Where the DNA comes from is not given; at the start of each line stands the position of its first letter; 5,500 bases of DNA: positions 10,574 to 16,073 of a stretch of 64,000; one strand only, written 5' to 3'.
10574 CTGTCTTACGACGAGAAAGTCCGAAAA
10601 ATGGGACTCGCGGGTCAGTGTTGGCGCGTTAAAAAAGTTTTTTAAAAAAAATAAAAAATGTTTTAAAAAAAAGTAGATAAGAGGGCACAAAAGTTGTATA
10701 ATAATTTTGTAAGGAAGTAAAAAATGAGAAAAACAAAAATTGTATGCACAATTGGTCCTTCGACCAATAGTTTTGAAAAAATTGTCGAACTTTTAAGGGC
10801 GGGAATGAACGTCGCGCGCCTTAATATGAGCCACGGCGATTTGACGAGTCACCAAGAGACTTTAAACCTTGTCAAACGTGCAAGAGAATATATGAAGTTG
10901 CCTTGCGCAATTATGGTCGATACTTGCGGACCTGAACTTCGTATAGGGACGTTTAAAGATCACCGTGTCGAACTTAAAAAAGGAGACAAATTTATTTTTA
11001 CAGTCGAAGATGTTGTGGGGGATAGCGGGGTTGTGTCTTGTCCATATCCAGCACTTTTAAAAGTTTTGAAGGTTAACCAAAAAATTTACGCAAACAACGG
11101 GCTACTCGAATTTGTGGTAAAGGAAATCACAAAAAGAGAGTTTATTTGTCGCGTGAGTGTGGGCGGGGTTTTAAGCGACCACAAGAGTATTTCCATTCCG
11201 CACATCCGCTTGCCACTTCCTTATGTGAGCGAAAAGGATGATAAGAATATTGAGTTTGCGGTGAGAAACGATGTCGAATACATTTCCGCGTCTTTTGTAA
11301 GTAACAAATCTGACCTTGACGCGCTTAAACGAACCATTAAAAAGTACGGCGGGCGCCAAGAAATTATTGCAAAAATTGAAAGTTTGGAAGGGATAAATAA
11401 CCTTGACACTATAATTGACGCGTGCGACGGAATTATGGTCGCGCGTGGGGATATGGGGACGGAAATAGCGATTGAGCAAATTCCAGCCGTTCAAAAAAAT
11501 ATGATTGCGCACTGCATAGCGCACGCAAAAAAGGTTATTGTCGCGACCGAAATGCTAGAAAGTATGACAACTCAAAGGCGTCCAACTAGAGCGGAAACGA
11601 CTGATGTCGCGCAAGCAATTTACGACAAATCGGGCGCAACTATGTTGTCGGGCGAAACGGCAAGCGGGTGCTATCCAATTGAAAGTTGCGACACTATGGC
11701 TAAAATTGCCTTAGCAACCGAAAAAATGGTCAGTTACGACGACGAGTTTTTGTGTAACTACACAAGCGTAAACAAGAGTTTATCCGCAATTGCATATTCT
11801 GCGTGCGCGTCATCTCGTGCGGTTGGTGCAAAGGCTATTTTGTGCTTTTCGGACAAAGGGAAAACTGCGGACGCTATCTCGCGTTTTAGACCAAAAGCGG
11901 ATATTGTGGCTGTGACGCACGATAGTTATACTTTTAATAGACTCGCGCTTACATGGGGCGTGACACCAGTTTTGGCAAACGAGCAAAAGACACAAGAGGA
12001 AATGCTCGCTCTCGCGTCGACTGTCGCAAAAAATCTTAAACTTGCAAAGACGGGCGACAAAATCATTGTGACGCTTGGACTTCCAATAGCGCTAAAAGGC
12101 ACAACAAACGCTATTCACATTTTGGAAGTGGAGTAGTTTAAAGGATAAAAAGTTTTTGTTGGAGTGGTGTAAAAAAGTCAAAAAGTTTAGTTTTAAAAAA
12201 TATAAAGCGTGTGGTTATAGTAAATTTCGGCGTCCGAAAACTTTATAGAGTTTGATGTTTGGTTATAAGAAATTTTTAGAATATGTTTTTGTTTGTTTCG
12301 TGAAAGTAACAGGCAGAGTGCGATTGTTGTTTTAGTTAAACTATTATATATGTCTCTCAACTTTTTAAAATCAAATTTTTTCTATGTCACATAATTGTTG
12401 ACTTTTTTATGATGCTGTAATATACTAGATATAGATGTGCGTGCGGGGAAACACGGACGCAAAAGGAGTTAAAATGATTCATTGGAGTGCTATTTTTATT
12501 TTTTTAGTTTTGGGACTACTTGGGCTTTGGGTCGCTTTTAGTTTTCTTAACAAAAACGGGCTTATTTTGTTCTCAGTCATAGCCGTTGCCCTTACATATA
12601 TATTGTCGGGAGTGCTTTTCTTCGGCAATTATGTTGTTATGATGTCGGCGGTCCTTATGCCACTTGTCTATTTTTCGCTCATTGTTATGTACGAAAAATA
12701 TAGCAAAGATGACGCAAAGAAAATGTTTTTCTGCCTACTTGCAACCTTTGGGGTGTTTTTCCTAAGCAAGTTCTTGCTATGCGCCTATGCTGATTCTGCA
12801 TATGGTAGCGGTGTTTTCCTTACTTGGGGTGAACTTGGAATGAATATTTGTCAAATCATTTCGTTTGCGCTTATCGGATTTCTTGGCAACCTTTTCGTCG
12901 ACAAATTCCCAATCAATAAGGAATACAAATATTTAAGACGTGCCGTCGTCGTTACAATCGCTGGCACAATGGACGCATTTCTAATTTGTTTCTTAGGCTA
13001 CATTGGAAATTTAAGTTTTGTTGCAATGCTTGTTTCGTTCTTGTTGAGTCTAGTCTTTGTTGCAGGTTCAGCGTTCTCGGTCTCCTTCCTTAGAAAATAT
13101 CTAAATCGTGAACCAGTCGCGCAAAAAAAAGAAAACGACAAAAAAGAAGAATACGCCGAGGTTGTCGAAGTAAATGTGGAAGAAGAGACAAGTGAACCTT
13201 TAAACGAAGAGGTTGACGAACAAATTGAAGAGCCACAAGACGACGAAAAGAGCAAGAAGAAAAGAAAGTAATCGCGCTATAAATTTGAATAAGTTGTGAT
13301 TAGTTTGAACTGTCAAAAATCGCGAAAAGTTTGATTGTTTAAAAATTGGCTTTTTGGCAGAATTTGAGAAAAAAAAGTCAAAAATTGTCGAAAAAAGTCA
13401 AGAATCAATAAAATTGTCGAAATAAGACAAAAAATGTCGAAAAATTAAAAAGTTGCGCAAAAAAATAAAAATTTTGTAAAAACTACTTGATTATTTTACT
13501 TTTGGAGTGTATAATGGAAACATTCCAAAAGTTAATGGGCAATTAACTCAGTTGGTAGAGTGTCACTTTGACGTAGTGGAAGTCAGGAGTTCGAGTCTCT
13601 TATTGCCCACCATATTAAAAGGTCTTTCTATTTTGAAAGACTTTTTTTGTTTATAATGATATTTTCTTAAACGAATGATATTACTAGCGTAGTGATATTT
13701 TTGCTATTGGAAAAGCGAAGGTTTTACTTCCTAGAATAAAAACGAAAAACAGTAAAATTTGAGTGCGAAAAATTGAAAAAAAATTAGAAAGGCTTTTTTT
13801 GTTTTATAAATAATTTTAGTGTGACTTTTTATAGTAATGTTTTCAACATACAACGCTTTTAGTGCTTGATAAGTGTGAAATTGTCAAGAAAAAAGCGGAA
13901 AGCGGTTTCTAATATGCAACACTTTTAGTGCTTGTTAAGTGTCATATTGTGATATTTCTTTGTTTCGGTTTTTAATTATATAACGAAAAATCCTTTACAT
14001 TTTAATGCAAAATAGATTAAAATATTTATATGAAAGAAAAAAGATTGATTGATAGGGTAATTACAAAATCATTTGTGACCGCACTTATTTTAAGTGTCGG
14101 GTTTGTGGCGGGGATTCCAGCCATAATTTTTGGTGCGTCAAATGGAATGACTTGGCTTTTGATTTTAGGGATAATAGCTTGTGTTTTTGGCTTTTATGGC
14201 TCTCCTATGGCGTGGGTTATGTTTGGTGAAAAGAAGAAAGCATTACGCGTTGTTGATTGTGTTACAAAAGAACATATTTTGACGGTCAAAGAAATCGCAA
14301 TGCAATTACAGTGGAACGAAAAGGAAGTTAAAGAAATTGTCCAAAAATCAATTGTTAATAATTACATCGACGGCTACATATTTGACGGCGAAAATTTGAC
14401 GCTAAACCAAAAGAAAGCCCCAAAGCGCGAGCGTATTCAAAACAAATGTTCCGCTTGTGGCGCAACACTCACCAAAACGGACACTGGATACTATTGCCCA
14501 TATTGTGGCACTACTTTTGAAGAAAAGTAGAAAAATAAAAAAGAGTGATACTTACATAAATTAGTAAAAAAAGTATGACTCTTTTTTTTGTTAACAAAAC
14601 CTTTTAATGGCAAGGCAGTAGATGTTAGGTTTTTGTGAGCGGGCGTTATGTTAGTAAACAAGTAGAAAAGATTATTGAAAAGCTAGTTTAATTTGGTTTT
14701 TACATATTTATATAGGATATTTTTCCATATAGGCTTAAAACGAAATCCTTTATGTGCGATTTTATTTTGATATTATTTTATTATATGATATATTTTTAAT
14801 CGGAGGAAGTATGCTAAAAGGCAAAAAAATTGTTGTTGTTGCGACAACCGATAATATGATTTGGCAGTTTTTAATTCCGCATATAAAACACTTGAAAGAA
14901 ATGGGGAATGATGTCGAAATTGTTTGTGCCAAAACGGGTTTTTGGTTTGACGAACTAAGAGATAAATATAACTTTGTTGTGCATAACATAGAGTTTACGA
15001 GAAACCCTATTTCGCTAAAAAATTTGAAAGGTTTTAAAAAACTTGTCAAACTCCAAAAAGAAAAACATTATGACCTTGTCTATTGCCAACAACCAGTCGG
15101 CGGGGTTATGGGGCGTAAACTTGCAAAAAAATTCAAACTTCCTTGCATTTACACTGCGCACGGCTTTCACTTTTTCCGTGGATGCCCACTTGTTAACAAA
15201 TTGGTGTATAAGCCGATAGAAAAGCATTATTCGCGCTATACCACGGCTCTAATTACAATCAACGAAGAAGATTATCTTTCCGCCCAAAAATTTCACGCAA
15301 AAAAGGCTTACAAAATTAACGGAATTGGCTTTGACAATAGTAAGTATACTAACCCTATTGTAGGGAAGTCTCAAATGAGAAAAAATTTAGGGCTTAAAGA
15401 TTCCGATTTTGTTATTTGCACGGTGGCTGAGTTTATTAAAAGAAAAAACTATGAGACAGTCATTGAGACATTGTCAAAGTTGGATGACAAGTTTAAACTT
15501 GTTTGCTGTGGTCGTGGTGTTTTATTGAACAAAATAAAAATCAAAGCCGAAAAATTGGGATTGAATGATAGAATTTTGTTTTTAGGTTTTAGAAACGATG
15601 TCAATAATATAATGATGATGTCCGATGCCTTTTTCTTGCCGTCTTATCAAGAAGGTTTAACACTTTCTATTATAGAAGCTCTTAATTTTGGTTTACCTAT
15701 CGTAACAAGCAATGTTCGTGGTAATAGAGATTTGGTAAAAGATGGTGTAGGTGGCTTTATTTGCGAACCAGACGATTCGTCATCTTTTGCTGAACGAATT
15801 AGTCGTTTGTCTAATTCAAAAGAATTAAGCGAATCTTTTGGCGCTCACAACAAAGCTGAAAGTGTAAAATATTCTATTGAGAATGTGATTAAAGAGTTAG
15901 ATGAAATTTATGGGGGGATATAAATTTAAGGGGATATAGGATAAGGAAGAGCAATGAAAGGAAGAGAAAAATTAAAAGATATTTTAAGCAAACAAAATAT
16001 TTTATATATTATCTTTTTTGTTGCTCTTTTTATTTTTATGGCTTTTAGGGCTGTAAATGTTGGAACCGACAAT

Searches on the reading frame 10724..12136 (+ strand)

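Call 73: search_protein_families(library=pfam, proteins=[window:10724-12136:+], max_evalue=0.0001)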
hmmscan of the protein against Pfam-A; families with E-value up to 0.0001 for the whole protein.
window:10724-12136:+ (470 aa): 2 families
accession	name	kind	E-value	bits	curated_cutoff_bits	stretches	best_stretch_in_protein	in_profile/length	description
PF00224.27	PK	-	8.7e-107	357.4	30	1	1-321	1-327/328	Pyruvate kinase, barrel domain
PF02887.21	PK_C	-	1.8e-32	112.3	28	1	355-467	2-114/114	Pyruvate kinase, alpha/beta domain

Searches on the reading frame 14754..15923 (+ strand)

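Call 73: search_protein_families(library=pfam, proteins=[window:14754-15923:+], max_evalue=0.0001)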
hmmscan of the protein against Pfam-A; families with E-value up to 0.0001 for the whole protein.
window:14754-15923:+ (389 aa): 5 families
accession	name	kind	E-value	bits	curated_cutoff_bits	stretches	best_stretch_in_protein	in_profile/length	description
PF00534.26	Glycos_transf_1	-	1.2e-37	129.5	26.4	1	206-366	3-169/172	Glycosyl transferases group 1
PF13692.12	Glyco_trans_1_4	-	6.6e-29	101.4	27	1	219-353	2-140/142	Glycosyl transferases group 1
PF13477.12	Glyco_trans_4_2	-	5.9e-15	56.1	23.4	1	27-170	3-139/139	Glycosyl transferase 4-like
PF13439.12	Glyco_transf_4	-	4.5e-10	40.2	28.5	1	44-171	12-142/170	Glycosyltransferase Family 4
PF13579.12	Glyco_trans_4_4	-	4.9e-06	27.4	29.7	1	45-171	12-136/158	Glycosyl transferase 4-like domain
